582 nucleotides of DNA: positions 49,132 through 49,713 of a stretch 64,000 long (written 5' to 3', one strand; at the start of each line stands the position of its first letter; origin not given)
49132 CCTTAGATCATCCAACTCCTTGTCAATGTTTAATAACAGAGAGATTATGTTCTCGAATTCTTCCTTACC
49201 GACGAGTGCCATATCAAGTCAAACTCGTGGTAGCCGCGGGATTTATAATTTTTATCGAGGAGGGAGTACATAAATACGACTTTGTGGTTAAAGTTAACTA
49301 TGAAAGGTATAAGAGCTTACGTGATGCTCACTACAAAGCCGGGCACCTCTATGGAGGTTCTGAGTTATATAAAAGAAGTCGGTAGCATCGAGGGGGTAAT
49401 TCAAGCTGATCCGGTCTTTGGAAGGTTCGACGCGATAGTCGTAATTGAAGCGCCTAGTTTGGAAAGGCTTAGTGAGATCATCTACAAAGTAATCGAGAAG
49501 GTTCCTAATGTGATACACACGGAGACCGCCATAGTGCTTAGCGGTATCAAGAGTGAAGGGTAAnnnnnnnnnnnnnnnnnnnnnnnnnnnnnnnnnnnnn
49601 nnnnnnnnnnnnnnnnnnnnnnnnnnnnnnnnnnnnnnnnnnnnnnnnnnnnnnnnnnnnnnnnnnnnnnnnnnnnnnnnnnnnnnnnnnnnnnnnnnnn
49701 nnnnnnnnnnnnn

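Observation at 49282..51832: DsrE-like + TusA + sulfide:quinone oxidoreductase module preceded by two stand-alone RAM-domain proteins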

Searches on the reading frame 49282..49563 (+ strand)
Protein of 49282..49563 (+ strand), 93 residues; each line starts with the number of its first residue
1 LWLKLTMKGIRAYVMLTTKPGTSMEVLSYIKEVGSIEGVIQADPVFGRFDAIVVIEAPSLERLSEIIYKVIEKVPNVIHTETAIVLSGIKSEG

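Call 3: search_protein_families(library=pfam, proteins=[window:49282-49563:+], max_evalue=0.01)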
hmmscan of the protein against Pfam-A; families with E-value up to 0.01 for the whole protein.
window:49282-49563:+ (93 aa): 2 families
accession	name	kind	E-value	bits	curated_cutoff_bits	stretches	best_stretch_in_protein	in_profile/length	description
PF01037.27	AsnC_trans_reg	-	2.1e-11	44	25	1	14-87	1-72/73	Lrp/AsnC ligand binding domain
PF03927.19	NapD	-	2e-05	25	28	0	51-81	39-68/76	NapD protein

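Call 4: search_protein_families(library=ncbifam, proteins=[window:49282-49563:+], max_evalue=0.01)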
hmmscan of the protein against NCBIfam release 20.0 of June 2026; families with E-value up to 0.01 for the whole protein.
window:49282-49563:+ (93 aa): 2 families
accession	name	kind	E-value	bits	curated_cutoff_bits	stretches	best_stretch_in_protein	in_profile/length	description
NF040947.1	trans_reg_LysM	equivalog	9.2e-06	25.5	180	1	9-87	59-134/136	HTH-type transcriptional regulator LysM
NF008384.0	PRK11179.1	equivalog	0.0098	15.7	227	0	28-86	85-143/153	transcriptional regulator AsnC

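Call 60: search_solved_structures(query=window:49312-49563:+, max_evalue=0.01, show_alignments=1)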
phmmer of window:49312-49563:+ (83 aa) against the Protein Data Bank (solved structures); distinct sequences matched with E-value up to 0.01: 3.
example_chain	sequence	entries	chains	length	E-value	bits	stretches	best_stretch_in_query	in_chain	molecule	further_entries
2zbc_A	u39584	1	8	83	7.6e-07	32.7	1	2-78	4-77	83aa long hypothetical transcriptional regulator asnC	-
2cvi_A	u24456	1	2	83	4.7e-05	27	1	2-76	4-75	75aa long hypothetical regulatory protein AsnC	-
2e1a_A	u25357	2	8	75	5.6e-05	26.8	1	2-75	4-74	75aa long hypothetical regulatory protein AsnC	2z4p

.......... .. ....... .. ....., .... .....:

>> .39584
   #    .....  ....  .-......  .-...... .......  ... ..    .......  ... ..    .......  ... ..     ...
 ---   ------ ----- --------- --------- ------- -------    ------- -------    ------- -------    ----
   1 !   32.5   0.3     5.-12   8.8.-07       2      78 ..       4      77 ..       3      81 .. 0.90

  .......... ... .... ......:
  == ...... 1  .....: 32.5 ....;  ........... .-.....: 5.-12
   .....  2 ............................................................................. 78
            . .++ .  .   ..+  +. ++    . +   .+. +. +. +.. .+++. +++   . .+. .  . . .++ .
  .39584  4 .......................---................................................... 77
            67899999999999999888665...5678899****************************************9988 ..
